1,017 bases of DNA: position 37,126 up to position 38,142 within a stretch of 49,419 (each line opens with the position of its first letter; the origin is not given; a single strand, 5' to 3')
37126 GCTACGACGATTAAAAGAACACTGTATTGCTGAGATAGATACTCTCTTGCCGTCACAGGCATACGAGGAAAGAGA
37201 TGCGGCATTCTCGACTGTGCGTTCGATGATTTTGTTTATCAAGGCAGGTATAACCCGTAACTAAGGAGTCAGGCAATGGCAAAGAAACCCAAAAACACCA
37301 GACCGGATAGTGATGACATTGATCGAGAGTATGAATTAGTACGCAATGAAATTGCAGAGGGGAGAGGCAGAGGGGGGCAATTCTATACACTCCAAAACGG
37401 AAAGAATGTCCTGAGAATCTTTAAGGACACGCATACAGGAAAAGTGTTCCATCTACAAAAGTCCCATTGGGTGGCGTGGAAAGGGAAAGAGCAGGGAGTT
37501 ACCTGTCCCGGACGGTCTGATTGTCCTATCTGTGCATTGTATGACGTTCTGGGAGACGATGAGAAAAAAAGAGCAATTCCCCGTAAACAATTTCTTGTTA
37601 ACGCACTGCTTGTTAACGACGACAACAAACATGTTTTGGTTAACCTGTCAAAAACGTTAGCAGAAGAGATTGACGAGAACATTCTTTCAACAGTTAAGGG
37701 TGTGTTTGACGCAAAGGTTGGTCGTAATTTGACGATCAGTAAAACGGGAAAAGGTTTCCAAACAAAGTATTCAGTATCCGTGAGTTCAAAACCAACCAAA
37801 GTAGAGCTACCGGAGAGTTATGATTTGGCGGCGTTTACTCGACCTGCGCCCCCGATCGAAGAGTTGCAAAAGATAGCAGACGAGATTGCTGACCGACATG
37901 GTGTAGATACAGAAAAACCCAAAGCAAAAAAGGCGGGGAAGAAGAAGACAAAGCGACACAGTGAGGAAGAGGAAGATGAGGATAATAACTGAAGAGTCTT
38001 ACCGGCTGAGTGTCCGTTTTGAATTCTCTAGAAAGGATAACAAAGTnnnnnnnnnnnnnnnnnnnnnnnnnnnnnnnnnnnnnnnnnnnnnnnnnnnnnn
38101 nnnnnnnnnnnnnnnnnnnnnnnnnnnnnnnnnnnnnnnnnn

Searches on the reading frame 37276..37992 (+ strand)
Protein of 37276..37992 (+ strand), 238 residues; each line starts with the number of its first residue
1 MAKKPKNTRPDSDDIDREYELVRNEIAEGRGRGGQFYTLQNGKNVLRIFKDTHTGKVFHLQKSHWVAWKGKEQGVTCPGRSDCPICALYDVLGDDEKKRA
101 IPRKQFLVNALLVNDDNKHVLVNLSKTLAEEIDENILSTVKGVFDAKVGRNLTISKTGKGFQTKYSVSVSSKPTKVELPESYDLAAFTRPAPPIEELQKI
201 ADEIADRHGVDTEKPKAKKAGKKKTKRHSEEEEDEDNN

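Call 8: search_protein_families(library=pfam, proteins=[window:37276-37992:+], max_evalue=0.01)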
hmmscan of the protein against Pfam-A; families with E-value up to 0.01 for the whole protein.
window:37276-37992:+ (238 aa): 1 family
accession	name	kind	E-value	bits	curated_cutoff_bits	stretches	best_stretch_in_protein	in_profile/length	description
PF08804.16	gp32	-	1.3e-07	32.3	26.8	1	40-177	1-173/208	gp32 DNA binding protein like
